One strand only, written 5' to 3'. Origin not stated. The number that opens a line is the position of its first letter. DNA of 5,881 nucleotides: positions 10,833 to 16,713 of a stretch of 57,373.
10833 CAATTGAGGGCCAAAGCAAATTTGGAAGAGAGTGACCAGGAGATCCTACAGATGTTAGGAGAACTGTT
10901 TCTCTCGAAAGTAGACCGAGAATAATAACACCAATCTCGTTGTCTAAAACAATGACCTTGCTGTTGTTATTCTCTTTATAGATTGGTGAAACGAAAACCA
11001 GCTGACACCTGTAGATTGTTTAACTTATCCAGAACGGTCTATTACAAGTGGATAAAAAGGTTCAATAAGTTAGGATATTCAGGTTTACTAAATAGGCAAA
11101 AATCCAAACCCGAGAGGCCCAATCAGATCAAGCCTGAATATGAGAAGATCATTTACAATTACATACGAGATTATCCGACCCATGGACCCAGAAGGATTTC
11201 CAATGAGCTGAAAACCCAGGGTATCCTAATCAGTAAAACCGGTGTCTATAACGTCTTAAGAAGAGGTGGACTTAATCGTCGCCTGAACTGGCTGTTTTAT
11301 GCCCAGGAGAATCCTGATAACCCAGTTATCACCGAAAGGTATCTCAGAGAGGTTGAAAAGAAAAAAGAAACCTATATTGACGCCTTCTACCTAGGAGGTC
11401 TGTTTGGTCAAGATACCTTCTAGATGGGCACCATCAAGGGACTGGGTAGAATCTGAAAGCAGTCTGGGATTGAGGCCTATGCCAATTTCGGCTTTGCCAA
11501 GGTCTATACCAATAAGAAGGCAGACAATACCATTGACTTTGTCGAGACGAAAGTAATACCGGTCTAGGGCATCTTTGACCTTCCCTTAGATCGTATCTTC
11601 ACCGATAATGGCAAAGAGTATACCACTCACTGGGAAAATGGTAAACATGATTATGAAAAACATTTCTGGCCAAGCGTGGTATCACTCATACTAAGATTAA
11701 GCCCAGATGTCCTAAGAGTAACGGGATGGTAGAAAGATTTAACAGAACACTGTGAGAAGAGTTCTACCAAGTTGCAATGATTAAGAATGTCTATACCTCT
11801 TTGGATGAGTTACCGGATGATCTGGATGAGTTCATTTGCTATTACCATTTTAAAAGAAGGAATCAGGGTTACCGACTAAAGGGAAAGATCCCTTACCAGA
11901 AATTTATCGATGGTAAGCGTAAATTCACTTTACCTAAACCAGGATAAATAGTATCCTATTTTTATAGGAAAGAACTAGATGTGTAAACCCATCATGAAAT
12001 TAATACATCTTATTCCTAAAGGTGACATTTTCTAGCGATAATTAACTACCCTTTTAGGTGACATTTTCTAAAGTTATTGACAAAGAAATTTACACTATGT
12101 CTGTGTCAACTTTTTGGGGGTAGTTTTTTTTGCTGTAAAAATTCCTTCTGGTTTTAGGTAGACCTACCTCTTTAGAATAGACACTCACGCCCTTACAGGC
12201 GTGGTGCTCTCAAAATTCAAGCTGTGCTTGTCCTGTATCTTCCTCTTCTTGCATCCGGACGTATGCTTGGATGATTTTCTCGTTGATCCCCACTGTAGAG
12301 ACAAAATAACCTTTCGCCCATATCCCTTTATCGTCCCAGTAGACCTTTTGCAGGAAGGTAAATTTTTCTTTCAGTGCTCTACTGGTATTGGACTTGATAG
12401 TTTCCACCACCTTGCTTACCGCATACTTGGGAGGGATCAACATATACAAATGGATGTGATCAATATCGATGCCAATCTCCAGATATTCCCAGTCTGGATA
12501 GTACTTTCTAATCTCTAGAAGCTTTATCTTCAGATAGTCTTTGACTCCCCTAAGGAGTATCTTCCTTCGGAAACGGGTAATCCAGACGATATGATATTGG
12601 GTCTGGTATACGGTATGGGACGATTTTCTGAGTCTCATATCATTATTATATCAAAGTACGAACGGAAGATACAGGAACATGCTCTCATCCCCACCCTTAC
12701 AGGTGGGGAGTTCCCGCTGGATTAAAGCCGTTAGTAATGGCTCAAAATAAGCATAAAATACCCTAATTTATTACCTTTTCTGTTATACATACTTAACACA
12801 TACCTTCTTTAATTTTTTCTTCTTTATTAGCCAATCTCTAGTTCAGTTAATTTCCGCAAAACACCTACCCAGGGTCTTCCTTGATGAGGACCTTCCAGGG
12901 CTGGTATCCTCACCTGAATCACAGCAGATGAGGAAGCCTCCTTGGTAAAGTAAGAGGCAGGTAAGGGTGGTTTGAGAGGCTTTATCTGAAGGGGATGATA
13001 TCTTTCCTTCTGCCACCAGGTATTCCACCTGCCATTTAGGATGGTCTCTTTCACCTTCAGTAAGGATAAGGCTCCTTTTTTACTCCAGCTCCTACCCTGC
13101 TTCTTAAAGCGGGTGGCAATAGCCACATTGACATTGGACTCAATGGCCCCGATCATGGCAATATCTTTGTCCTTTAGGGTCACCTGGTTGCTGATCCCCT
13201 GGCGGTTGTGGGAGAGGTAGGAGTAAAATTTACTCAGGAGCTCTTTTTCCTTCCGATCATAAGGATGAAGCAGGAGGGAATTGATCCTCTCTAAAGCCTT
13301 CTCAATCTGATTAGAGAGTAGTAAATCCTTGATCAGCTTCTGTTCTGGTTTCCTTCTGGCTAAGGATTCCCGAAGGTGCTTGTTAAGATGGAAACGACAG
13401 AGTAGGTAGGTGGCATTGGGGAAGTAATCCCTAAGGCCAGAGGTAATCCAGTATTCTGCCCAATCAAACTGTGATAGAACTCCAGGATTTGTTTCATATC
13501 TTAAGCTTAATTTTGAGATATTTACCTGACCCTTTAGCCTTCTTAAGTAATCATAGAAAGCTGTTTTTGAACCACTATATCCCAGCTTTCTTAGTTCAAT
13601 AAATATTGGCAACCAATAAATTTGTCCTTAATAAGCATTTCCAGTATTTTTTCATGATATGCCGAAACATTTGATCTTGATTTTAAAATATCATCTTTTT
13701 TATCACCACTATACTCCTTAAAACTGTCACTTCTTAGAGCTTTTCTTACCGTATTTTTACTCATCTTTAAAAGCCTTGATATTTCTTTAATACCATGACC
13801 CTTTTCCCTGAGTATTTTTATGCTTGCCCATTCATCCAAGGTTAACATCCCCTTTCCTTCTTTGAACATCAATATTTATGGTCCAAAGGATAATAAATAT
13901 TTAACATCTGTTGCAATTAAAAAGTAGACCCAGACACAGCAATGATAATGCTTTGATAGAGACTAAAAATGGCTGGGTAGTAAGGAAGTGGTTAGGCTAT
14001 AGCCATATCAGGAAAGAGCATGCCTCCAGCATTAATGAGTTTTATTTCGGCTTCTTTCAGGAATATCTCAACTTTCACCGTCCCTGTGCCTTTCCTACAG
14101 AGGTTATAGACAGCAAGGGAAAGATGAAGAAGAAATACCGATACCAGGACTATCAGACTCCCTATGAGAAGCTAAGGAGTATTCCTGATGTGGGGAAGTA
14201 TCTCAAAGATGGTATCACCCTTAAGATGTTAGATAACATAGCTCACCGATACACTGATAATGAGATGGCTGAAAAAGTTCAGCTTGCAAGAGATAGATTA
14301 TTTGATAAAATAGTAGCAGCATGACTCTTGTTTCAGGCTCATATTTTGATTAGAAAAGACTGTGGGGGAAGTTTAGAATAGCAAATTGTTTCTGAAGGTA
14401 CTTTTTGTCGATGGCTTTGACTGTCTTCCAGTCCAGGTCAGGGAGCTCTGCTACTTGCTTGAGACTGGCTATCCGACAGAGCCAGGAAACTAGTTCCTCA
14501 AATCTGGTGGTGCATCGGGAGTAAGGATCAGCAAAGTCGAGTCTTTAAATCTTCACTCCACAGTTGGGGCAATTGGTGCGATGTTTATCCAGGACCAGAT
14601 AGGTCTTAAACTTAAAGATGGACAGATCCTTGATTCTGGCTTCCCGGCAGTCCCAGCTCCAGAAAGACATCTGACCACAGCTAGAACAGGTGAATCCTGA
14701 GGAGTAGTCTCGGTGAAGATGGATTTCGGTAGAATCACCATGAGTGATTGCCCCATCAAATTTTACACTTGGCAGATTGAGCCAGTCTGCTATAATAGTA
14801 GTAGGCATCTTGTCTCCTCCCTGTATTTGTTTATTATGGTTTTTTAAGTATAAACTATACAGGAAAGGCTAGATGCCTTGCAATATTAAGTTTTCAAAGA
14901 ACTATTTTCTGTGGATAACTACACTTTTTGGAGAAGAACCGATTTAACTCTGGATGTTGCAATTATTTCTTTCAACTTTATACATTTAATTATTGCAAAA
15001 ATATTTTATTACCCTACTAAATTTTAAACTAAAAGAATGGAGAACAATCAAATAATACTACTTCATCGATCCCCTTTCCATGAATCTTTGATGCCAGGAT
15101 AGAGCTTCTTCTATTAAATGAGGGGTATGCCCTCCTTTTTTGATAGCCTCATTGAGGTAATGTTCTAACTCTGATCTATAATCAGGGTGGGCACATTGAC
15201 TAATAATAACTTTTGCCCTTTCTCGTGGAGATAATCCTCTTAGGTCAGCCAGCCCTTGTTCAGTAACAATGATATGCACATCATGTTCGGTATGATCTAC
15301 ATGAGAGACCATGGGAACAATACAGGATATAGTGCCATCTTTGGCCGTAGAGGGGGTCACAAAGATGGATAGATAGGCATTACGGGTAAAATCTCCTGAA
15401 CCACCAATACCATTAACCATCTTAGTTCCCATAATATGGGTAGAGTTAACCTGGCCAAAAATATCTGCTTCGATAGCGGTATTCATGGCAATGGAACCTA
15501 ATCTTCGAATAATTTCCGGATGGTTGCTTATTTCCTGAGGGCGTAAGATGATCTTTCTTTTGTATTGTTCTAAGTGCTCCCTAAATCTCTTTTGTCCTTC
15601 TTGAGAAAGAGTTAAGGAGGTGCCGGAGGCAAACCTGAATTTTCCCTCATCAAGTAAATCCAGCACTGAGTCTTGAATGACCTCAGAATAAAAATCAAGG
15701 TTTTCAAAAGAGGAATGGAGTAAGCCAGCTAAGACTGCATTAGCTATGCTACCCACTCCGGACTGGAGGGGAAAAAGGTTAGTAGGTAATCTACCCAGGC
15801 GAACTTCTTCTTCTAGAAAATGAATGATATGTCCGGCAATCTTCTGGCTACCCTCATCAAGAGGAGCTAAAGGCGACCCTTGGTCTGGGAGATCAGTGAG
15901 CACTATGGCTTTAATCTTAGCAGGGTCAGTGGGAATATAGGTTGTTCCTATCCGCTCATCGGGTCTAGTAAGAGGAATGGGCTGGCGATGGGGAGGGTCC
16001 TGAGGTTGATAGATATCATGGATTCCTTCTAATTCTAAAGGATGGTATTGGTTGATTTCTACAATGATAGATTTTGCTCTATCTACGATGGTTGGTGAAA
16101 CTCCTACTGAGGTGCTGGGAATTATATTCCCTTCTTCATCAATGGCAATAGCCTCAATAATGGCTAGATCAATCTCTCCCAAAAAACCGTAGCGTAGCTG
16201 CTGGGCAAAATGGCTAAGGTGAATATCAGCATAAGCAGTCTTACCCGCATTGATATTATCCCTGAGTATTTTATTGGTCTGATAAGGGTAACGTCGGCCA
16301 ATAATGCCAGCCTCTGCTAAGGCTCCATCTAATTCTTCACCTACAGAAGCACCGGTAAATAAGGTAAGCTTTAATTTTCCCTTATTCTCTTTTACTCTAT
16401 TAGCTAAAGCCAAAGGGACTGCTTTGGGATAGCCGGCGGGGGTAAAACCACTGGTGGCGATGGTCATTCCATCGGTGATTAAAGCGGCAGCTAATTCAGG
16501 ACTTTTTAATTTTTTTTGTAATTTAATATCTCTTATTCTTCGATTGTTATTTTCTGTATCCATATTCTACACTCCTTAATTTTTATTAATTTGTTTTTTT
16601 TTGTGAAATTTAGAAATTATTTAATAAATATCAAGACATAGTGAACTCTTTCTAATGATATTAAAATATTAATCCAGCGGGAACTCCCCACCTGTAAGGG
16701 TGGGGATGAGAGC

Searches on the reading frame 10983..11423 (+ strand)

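Call 68: search_protein_families(library=pfam, proteins=[window:10983-11423:+], max_evalue=0.0001)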
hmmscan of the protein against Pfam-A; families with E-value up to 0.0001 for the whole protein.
window:10983-11423:+ (146 aa): 5 families
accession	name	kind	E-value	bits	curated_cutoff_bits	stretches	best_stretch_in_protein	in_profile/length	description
PF13565.12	HTH_32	-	2.7e-13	50.7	33.7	1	21-92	3-73/73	Homeodomain-like domain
PF13518.12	HTH_28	-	1.3e-07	32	25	1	8-42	17-51/52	Helix-turn-helix domain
PF13551.12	HTH_29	-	4.4e-07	30.3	28.1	1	6-52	15-61/64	Winged helix-turn helix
PF13384.12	HTH_23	-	2.6e-05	24.3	24.6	1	5-36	19-50/50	Homeodomain-like domain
PF01498.24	HTH_Tnp_Tc3_2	-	5.1e-05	23.9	31.5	0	57-100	4-47/72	Transposase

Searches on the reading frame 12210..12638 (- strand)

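Call 52: search_protein_families(library=pfam, proteins=[window:12210-12638:-], max_evalue=0.1)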
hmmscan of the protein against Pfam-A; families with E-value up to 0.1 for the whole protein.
window:12210-12638:- (142 aa): 2 families
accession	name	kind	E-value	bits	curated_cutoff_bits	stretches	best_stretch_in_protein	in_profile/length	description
PF01797.21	Y1_Tnp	-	1.1e-26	93.8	23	1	9-130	1-121/121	Transposase IS200 like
PF11512.13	Atu4866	-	0.083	13.8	25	0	99-116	48-65/75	Agrobacterium tumefaciens protein Atu4866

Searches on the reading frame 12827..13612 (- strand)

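Call 27: search_protein_families(library=pfam, proteins=[window:12827-13612:-], max_evalue=0.0001)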
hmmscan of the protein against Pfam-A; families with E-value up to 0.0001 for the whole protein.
window:12827-13612:- (261 aa): 1 family
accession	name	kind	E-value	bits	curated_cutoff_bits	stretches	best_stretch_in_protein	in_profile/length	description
PF06782.17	UPF0236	-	1.7e-13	50.6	24.3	1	54-195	244-389/400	Uncharacterised protein family (UPF0236)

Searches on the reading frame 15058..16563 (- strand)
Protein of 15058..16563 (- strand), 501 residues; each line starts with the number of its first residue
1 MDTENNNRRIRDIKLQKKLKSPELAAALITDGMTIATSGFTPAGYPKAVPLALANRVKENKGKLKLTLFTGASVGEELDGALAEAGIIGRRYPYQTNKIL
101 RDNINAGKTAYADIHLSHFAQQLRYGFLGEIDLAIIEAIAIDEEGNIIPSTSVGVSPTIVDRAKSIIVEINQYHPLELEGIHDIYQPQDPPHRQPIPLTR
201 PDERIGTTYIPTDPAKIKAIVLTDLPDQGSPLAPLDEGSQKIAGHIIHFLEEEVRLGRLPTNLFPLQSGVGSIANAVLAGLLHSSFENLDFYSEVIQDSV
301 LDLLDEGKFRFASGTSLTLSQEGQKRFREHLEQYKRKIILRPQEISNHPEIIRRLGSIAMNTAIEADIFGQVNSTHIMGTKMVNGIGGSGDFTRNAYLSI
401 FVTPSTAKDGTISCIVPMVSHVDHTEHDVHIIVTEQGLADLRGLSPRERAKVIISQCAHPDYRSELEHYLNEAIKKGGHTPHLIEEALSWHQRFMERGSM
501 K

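Call 27: search_protein_families(library=pfam, proteins=[window:15058-16563:-], max_evalue=0.0001)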
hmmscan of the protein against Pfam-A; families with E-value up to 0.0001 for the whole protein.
window:15058-16563:- (501 aa): 2 families
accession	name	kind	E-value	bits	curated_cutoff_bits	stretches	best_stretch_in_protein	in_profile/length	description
PF13336.12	AcetylCoA_hyd_C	-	2.9e-49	167.4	23.7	1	323-469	1-153/154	Acetyl-CoA hydrolase/transferase C-terminal domain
PF02550.21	AcetylCoA_hydro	-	1.1e-34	120.6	24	1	14-221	4-197/198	Acetyl-CoA hydrolase/transferase N-terminal domain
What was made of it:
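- Checked: Cat1-type CoA-transferase, 15058-16563 (call 27).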
